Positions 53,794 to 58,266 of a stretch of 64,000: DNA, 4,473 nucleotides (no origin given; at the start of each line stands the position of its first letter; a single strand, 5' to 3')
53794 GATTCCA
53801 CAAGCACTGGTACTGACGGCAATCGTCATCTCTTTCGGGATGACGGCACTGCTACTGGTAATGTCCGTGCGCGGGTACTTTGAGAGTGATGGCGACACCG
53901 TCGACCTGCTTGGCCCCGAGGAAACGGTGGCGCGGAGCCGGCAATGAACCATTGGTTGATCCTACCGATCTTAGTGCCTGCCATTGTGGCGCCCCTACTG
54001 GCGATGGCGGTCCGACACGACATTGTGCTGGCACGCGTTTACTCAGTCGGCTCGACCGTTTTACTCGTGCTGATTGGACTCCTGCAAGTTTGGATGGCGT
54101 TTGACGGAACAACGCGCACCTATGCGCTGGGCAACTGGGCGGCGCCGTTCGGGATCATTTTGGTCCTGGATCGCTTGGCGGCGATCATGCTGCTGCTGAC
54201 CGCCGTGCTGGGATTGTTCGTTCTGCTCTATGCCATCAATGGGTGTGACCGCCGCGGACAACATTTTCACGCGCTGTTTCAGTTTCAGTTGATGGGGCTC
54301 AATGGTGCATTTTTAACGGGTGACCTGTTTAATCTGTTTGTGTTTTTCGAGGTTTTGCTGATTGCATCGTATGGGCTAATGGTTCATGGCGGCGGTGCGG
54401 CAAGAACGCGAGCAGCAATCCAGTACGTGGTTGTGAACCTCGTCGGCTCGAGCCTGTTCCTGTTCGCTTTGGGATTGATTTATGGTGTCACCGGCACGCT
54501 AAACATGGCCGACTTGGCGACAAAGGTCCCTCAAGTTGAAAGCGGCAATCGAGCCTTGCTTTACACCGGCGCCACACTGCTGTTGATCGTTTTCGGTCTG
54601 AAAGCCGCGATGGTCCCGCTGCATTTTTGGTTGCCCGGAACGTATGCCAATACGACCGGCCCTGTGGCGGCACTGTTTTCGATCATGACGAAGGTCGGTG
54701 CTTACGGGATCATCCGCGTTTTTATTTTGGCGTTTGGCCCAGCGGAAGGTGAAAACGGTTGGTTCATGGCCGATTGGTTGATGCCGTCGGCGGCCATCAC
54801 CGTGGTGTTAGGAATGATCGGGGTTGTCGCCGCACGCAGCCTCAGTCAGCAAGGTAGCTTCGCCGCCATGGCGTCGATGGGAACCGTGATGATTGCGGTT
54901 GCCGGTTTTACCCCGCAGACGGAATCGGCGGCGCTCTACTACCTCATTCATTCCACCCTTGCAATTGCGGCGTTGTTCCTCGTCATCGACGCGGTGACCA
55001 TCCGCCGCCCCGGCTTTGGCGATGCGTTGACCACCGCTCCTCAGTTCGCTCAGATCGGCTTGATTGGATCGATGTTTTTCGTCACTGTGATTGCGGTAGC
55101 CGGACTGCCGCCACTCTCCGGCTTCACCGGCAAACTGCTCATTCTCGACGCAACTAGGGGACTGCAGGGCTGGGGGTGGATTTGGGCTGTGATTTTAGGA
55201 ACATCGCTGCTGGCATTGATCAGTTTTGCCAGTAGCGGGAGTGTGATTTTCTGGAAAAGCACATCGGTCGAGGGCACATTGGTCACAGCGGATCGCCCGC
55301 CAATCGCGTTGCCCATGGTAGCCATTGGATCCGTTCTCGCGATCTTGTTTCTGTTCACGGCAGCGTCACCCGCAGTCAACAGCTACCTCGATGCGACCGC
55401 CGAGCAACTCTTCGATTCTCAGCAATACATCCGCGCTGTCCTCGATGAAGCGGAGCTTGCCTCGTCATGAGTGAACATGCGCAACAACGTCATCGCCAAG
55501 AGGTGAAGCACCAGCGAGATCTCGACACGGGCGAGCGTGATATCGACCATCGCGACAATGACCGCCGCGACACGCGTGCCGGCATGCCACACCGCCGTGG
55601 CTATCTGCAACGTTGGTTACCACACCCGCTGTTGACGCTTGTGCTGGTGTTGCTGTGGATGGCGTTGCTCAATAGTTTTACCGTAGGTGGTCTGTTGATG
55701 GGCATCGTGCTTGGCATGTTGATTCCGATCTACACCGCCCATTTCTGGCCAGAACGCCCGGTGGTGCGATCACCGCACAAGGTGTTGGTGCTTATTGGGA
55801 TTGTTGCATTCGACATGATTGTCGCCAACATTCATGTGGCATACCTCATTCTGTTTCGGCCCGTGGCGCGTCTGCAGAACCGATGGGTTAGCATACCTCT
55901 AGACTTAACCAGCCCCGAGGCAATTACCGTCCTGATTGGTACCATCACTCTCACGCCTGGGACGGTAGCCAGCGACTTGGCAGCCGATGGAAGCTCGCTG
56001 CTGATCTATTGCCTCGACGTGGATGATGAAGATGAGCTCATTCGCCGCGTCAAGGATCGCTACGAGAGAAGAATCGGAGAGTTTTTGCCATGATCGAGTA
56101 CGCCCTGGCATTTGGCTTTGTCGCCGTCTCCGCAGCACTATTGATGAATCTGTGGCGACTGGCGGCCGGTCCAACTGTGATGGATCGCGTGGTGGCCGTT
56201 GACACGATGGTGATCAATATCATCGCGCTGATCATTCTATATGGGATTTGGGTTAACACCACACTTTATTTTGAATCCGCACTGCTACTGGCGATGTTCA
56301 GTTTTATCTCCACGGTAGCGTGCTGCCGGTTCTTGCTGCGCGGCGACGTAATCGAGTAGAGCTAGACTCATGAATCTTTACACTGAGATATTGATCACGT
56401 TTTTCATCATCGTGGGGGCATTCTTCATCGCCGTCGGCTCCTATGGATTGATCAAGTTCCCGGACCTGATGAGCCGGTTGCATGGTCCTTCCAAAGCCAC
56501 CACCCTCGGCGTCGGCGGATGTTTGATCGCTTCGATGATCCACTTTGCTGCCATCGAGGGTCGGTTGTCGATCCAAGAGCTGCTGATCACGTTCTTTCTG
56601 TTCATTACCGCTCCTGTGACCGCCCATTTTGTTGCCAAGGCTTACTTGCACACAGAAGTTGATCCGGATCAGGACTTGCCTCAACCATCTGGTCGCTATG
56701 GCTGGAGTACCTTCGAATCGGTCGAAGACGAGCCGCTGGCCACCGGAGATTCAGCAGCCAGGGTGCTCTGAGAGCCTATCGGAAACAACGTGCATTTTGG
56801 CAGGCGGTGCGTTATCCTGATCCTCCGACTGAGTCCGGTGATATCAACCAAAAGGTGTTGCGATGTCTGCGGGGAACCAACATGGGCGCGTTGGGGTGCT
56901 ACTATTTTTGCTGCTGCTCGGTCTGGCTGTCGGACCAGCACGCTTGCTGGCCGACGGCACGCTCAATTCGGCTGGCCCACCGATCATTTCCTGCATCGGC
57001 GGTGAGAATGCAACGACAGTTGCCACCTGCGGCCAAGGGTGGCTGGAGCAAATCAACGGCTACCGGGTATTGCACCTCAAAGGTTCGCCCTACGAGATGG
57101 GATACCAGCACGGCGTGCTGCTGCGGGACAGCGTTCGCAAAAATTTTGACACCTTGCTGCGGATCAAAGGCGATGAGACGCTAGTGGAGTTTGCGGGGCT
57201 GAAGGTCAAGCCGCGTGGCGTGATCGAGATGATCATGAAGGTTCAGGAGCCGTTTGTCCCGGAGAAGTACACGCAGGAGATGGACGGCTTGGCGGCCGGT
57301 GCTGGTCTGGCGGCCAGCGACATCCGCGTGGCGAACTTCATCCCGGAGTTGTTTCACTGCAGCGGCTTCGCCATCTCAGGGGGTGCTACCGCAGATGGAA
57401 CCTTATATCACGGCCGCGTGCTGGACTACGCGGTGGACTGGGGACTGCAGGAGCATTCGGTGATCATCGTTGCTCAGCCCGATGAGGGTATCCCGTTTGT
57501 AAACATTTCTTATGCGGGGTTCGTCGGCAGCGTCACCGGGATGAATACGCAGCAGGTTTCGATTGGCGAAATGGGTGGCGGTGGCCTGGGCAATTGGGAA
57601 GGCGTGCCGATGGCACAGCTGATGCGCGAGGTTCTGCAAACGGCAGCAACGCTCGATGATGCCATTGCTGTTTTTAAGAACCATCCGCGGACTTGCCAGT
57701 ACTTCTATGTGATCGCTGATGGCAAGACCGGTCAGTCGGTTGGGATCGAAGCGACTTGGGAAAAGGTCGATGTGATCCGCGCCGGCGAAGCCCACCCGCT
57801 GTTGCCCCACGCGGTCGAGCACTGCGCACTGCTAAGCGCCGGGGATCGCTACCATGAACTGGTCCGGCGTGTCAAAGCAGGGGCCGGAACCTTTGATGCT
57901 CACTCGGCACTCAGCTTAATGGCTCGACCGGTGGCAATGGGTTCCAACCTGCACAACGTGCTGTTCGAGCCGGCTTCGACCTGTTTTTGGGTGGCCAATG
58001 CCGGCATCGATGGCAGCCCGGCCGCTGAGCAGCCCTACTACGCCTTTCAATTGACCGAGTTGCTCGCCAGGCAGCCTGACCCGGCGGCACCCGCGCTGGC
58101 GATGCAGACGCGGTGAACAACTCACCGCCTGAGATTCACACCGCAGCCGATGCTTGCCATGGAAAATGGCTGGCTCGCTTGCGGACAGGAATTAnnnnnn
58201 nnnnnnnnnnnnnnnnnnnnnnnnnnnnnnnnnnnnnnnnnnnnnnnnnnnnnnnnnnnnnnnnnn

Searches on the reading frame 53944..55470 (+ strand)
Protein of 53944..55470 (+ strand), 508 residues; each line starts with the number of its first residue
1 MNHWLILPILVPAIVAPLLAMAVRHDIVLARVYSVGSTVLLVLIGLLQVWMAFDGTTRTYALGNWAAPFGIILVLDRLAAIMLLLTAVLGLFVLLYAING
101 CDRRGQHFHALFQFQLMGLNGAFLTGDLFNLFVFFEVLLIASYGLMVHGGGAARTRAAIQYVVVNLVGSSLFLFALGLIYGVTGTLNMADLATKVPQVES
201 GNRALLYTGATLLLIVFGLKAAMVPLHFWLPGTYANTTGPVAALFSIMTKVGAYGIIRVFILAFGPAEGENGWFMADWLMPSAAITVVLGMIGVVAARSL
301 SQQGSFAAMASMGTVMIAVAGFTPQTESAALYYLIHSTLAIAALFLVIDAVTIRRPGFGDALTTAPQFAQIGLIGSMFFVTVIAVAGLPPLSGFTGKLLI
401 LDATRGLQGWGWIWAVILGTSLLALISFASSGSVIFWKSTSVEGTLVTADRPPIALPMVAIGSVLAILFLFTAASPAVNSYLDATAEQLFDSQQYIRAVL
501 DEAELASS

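Call 78: search_protein_families(library=pfam, proteins=[window:53944-55470:+], max_evalue=0.00001)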
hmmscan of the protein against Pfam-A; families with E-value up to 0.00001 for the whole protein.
window:53944-55470:+ (508 aa): 1 family
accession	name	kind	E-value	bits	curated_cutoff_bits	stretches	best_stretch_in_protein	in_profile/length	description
PF00361.26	Proton_antipo_M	-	3.7e-40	138.4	21.5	1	126-420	2-288/294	NADH:quinone oxidoreductase/Mrp antiporter, TM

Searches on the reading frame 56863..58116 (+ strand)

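Call 77: search_protein_families(library=pfam, proteins=[window:56863-58116:+], max_evalue=0.00001)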
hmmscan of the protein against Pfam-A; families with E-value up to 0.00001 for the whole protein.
window:56863-58116:+ (417 aa): 1 family
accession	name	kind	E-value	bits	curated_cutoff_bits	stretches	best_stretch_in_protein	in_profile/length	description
PF03417.21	AAT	-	6.9e-07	29.6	23.2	1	195-302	19-124/225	Acyl-coenzyme A:6-aminopenicillanic acid acyl-transferase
